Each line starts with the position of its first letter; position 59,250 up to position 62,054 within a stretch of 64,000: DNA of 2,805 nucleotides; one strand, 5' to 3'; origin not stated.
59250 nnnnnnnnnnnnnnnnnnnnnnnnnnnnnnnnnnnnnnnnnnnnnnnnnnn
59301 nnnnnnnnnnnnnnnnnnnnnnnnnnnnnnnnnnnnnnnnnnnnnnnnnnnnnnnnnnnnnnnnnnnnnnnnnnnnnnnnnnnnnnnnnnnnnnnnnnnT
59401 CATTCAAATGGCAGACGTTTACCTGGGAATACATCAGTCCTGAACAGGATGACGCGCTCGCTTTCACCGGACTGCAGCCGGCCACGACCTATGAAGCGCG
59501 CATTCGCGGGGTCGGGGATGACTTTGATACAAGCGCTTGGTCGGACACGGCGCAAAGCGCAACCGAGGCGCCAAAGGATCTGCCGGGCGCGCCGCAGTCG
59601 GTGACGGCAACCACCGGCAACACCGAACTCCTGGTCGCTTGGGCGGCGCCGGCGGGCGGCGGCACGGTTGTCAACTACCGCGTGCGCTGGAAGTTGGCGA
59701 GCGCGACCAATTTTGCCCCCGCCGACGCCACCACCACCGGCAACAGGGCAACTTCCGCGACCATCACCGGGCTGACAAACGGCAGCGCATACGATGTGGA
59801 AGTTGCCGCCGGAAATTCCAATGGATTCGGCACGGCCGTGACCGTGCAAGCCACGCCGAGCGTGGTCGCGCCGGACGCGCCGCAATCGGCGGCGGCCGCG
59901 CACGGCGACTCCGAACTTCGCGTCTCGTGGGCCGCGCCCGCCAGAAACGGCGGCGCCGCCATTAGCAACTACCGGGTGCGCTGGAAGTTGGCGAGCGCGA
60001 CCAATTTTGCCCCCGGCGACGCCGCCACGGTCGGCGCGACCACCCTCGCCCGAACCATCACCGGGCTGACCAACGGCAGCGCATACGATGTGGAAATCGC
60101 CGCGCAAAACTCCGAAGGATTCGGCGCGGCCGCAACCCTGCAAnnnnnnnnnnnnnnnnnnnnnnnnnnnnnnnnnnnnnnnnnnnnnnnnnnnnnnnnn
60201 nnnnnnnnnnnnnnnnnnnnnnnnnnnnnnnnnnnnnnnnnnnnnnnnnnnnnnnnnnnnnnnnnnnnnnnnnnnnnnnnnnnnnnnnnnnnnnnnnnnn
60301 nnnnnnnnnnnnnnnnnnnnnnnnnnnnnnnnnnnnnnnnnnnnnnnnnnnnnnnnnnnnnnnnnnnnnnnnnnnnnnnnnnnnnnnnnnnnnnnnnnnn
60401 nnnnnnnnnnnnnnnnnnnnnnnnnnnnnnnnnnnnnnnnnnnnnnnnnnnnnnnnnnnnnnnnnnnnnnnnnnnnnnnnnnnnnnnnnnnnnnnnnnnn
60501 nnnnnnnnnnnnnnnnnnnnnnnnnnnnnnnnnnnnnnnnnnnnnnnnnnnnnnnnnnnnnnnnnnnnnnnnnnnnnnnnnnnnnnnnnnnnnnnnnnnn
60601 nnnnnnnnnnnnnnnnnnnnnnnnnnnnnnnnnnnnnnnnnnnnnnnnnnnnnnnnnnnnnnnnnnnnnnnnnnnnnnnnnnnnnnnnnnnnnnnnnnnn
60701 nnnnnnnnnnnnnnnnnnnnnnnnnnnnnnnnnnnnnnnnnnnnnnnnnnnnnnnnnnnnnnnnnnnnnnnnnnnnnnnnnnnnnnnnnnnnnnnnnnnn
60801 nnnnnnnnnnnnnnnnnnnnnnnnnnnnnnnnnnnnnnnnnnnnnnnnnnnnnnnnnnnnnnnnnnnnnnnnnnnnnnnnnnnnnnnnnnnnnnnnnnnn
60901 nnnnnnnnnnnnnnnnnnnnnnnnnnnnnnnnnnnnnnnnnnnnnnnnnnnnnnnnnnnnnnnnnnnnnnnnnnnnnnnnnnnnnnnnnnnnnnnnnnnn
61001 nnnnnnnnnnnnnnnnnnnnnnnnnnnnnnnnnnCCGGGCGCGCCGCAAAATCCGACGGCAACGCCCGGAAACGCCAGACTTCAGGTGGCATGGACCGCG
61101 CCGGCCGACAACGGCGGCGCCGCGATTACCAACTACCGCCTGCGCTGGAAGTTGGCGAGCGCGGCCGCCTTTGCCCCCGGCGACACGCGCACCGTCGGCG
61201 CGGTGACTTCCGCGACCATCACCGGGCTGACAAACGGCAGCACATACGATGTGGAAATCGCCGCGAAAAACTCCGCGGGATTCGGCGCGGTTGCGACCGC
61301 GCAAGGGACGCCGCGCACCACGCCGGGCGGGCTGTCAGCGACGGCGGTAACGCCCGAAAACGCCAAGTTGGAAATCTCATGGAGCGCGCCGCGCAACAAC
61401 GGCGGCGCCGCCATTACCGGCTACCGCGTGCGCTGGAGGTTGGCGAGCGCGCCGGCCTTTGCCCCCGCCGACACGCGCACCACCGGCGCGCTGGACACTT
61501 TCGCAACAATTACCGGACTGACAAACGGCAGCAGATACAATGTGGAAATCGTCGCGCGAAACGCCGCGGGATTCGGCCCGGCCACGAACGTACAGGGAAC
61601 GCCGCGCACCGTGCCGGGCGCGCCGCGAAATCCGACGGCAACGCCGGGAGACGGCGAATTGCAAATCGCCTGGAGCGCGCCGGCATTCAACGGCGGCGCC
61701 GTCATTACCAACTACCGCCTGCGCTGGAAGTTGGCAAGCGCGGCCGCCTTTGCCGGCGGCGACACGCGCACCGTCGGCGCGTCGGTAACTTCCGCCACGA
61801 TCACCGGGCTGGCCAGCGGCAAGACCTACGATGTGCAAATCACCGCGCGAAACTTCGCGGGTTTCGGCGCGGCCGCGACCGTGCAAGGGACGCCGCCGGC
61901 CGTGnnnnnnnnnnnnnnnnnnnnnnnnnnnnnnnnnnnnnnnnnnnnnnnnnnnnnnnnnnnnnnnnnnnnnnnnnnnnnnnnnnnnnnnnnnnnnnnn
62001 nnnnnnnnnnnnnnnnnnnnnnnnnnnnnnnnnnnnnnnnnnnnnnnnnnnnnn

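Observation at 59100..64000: Giant ORF missing from the ORF track: Sec-signal protein built from at least 16 tandem FN3-like domains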

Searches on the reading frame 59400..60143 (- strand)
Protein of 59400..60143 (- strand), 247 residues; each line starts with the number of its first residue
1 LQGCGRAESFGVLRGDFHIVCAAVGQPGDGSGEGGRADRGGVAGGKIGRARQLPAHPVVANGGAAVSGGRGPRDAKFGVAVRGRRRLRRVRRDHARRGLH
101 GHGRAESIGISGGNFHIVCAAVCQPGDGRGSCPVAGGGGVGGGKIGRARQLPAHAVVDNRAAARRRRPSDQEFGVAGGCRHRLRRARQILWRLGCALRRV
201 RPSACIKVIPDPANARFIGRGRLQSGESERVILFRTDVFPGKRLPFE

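Call 91: search_protein_families(library=pfam, proteins=[window:59400-60143:-], max_evalue=0.01)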
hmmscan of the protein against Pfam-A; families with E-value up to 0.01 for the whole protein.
window:59400-60143:- (247 aa): 0 families

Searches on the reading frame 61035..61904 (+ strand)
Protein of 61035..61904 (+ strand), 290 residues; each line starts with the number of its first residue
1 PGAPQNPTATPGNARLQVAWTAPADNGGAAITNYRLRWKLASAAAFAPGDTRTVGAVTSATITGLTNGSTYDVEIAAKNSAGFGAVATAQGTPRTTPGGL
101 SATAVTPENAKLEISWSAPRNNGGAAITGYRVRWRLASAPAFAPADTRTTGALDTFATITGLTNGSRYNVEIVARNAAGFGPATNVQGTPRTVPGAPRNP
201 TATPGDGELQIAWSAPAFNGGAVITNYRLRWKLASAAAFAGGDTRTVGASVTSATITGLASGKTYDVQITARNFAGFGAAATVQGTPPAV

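Call 43: search_solved_structures(query=window:61035-61904:+, max_evalue=0.001)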
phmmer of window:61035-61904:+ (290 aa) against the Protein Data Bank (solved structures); distinct sequences matched with E-value up to 0.001: 75 (the best 60 are shown).
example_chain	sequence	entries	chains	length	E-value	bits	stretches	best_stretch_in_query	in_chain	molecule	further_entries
8q6t_I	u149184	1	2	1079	2.3e-60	207.8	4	1-286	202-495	Titin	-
8g4l_bm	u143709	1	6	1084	1.4e-56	195.3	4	1-285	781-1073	Titin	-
8bnq_A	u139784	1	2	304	9.7e-19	71.2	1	1-285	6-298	Titin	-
7y8s_A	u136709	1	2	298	4e-15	59.3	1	17-279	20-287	Dscam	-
3lpw_A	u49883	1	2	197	6.1e-13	52.2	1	1-181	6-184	A77-A78 domain from Titin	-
8k3j_A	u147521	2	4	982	7.2e-11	45.4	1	85-231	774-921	Contactin-2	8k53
9ba4_A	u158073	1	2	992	7.4e-11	45.4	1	85-231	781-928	Contactin-2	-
8bvo_A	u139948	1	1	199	5e-10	42.6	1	111-277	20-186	Titin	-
5e7l_A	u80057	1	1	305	5.6e-10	42.5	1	85-184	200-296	Contactin-2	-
8bxr_A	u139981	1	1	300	1.4e-09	41.2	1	106-277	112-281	Titin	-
1fnf_A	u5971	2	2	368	1.8e-09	40.8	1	17-276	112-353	FIBRONECTIN | Isoform 1 of Fibronectin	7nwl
4pbx_A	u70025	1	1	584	3.8e-09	39.7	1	1-282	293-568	Receptor-type tyrosine-protein phosphatase S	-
4lxo_A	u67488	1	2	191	4.1e-09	39.6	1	97-272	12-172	Fibronectin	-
7mrq_A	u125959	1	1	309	4.4e-09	39.5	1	67-185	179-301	Contactin-4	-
7mrk_B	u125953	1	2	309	4.6e-09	39.5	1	69-185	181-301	Contactin-4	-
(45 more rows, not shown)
